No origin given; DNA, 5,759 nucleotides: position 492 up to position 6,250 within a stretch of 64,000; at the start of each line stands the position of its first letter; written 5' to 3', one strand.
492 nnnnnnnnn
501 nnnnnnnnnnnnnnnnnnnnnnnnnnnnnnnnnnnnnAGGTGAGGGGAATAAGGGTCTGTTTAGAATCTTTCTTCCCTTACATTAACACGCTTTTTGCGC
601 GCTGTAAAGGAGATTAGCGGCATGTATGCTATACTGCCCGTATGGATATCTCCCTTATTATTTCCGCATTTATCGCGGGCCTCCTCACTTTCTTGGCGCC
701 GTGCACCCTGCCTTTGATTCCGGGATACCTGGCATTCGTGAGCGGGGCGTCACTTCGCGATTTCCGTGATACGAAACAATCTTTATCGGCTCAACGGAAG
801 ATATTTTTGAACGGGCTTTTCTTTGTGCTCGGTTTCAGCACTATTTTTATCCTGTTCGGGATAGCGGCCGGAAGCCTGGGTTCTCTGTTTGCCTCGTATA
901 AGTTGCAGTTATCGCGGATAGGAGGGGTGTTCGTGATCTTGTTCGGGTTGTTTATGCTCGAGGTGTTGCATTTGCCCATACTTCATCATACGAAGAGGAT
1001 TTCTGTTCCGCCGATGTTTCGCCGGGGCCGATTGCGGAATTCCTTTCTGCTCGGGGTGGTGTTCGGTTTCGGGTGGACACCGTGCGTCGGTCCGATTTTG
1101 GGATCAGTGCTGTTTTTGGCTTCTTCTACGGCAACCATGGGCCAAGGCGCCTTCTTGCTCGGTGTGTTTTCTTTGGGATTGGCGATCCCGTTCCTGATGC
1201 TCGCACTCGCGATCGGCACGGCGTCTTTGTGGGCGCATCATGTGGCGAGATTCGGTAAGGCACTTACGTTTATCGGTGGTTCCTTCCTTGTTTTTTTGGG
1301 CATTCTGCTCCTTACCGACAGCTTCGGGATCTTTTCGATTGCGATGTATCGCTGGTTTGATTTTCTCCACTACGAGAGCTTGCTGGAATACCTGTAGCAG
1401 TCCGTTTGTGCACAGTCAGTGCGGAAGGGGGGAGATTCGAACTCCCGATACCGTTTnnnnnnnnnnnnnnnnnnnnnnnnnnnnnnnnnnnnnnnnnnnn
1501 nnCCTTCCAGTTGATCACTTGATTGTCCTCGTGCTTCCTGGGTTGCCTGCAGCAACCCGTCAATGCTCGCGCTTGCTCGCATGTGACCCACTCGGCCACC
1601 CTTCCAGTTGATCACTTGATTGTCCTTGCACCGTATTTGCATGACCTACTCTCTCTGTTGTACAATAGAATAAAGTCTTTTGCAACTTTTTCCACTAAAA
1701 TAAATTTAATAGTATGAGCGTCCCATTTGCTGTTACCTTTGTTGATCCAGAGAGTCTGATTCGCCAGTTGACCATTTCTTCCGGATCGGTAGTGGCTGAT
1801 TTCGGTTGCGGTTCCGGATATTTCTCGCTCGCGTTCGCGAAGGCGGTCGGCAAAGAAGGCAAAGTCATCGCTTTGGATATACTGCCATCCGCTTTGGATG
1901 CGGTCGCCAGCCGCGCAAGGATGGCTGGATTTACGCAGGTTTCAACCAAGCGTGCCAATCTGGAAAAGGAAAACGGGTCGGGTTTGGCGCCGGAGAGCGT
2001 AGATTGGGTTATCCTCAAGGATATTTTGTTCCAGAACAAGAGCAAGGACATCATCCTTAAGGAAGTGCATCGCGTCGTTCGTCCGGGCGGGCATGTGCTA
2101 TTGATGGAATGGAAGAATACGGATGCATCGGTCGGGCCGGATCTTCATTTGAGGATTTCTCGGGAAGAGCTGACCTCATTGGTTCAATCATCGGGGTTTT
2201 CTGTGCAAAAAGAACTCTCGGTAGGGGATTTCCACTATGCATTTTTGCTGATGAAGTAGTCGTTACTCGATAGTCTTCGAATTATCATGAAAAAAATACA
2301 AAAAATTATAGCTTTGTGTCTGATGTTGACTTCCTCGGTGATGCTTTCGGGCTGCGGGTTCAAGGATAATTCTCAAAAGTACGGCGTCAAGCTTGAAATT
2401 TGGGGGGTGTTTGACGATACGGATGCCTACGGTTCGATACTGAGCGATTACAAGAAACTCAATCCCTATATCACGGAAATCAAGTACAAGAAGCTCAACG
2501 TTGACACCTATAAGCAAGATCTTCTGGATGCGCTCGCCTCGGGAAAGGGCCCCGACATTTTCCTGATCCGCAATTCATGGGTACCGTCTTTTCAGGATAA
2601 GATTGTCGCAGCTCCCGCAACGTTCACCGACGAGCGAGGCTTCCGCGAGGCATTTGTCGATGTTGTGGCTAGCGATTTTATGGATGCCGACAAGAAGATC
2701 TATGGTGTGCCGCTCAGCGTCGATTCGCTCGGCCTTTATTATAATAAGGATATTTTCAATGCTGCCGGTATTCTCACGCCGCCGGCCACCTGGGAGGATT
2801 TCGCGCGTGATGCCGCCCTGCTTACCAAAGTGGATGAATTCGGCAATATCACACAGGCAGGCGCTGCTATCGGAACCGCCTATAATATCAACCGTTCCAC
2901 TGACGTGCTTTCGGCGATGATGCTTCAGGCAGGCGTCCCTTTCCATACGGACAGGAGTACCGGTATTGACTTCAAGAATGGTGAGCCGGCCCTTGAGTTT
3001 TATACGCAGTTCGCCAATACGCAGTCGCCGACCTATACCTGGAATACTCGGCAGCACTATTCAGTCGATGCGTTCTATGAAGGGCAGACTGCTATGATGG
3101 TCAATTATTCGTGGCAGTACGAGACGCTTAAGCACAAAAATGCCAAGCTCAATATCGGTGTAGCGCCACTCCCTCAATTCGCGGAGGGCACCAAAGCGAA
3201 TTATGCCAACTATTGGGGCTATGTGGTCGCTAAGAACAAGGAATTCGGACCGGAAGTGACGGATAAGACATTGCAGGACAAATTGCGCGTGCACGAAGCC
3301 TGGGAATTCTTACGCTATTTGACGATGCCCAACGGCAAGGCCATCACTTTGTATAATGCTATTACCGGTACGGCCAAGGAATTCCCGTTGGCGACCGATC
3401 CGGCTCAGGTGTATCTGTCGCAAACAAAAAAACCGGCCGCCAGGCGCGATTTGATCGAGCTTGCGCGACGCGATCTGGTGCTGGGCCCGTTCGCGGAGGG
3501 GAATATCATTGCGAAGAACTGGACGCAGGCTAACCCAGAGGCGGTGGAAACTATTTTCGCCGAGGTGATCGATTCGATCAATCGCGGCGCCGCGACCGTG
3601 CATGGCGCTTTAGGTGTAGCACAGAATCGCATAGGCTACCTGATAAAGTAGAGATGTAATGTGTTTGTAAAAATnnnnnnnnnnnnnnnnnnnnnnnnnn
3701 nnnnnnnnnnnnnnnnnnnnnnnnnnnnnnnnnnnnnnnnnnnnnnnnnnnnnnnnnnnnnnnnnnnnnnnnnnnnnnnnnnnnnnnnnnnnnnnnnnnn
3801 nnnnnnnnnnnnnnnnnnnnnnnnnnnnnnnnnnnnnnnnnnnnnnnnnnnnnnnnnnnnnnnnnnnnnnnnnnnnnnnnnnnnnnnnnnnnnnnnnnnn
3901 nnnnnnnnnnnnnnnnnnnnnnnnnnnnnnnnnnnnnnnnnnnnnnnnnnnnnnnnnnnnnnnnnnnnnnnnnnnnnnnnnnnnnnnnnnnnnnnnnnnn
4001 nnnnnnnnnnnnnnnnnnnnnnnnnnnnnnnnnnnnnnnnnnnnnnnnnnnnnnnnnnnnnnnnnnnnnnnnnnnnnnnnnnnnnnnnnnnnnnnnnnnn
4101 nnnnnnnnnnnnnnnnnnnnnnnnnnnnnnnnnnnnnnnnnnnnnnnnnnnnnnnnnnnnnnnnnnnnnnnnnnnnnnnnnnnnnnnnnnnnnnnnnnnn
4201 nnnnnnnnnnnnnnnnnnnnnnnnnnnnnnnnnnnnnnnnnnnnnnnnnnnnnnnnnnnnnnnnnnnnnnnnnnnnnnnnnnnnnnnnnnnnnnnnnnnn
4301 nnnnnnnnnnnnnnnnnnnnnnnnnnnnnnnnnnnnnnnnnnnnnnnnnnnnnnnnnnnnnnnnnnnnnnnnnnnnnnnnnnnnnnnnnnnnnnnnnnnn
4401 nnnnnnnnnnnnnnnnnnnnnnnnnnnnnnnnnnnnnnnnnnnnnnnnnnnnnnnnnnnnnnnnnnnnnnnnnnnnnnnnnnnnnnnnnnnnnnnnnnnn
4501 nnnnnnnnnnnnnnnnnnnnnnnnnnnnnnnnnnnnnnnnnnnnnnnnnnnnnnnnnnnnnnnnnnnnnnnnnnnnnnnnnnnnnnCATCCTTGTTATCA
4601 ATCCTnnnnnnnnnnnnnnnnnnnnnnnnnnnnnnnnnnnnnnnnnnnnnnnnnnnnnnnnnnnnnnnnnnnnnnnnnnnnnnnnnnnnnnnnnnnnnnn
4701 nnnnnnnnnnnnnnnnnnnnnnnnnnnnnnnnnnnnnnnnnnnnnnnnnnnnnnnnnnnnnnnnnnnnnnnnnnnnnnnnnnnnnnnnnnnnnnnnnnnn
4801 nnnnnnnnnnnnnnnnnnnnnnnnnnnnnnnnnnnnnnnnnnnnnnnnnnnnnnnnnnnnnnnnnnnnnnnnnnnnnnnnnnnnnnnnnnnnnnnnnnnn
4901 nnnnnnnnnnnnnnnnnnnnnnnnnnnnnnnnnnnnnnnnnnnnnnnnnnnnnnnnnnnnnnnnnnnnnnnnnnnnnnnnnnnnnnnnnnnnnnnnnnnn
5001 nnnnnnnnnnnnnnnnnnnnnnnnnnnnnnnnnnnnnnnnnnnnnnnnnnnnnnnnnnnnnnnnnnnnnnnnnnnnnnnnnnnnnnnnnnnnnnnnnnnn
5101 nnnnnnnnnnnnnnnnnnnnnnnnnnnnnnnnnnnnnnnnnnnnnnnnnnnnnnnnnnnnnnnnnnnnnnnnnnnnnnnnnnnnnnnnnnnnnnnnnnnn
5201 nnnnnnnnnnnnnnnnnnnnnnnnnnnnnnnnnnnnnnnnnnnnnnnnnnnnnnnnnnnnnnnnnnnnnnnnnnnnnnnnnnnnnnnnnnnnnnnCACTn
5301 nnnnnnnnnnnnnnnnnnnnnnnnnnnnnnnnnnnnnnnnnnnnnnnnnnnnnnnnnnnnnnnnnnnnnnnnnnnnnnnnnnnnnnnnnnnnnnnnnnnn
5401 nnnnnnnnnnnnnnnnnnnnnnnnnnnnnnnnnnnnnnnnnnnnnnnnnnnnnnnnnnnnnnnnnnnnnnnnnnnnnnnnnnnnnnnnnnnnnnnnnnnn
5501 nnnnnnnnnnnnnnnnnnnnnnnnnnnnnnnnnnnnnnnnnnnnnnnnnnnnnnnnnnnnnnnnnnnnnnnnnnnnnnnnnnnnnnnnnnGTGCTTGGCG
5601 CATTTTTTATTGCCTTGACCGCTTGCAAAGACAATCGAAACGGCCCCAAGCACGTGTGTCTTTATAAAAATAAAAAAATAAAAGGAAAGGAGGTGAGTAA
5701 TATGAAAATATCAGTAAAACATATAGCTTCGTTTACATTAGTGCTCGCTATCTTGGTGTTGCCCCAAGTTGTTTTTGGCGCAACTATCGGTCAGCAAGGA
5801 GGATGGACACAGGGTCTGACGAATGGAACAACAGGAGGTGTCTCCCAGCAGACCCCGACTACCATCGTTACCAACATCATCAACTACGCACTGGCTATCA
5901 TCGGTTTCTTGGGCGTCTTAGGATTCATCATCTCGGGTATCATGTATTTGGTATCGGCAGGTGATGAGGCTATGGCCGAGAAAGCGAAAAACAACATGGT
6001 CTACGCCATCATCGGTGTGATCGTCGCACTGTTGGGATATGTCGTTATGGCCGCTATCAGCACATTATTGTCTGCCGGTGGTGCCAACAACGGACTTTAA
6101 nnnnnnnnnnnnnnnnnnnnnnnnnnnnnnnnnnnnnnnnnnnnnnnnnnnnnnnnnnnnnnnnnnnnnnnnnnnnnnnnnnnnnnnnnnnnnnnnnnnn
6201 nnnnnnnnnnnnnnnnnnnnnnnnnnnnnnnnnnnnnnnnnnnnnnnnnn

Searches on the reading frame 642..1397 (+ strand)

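Call 38: search_protein_families(library=pfam, proteins=[window:642-1397:+], max_evalue=0.001)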
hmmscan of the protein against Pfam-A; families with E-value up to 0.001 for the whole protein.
window:642-1397:+ (251 aa): 2 families
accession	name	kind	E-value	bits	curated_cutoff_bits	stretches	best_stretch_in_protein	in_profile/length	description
PF02683.22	DsbD_TM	-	3.6e-17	62.8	27.1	1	6-193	5-187/219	Cytochrome C biogenesis protein transmembrane domain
PF13386.12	DsbD_2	-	5.5e-10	39.9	24.9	1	9-220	2-197/199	Cytochrome C biogenesis protein transmembrane region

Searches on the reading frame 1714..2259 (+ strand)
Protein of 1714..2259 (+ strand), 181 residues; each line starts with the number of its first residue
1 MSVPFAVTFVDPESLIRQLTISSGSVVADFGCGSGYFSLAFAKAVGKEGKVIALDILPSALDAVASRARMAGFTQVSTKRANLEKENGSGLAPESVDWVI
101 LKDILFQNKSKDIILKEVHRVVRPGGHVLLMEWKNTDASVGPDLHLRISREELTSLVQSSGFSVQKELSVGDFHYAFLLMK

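Call 38: search_protein_families(library=pfam, proteins=[window:1714-2259:+], max_evalue=0.001)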
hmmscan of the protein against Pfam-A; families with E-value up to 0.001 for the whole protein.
window:1714-2259:+ (181 aa): 16 families
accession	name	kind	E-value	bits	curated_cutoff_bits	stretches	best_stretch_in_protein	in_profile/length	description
PF13847.12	Methyltransf_31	-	2.2e-19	70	27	1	21-134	1-113/145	Methyltransferase domain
PF13649.12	Methyltransf_25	-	9.2e-15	55.6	27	1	27-126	1-97/97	Methyltransferase domain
PF08241.18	Methyltransf_11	-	1.8e-13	51.3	21.2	1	29-129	2-94/95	Methyltransferase domain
PF01209.24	Ubie_methyltran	-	8e-12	45.4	20.1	1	21-134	45-155/233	ubiE/COQ5 methyltransferase family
PF08242.18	Methyltransf_12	-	5e-11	43.6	30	1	29-128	2-98/98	Methyltransferase domain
PF13489.12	Methyltransf_23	-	4.9e-08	33.3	27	1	21-145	20-124/164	Methyltransferase domain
PF01135.25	PCMT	-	1.1e-05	25.7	20.3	1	18-80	68-130/210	Protein-L-isoaspartate(D-aspartate) O-methyltransferase (PCMT)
PF00891.24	Methyltransf_2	-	1.9e-05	24.5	22.3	1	13-135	52-169/210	O-methyltransferase domain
PF05175.20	MTS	-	2.9e-05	24.2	23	1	15-101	23-104/170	Methyltransferase small domain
PF01728.25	FtsJ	-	4.7e-05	23.8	24.1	1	21-99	19-95/181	FtsJ-like methyltransferase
PF13679.12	Methyltransf_32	-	4.8e-05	23.8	27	1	16-99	17-105/143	Methyltransferase domain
PF05148.21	Methyltransf_8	-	9.1e-05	22.9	27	0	16-135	64-161/219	Hypothetical methyltransferase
PF20922.3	Anamorsin_N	-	0.00012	22.3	27.1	0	95-164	51-118/163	Anamorsin, N-terminal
PF08704.16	GCD14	-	0.00012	22.2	26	1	15-56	32-73/247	tRNA methyltransferase complex GCD14 subunit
PF06325.19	PrmA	-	0.00019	21.5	22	1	22-128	160-256/296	Ribosomal protein L11 methyltransferase (PrmA)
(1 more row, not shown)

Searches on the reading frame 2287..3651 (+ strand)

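Call 38: search_protein_families(library=pfam, proteins=[window:2287-3651:+], max_evalue=0.001)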
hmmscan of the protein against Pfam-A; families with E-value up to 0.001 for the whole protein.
window:2287-3651:+ (454 aa): 2 families
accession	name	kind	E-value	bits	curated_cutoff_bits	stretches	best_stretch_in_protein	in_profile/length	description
PF01547.30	SBP_bac_1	-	9.4e-28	98.5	26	1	53-347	15-302/307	Bacterial extracellular solute-binding protein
PF13416.11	SBP_bac_8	-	1e-23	84.9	27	1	53-322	4-226/279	Bacterial extracellular solute-binding protein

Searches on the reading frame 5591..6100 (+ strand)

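Call 38: search_protein_families(library=pfam, proteins=[window:5591-6100:+], max_evalue=0.001)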
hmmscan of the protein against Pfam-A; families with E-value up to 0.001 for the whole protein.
window:5591-6100:+ (169 aa): 1 family
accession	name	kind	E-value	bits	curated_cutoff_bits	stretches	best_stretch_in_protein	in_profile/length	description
PF18895.5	T4SS_pilin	-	1.3e-09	38.4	26.6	1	86-148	2-63/71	Type IV secretion system pilin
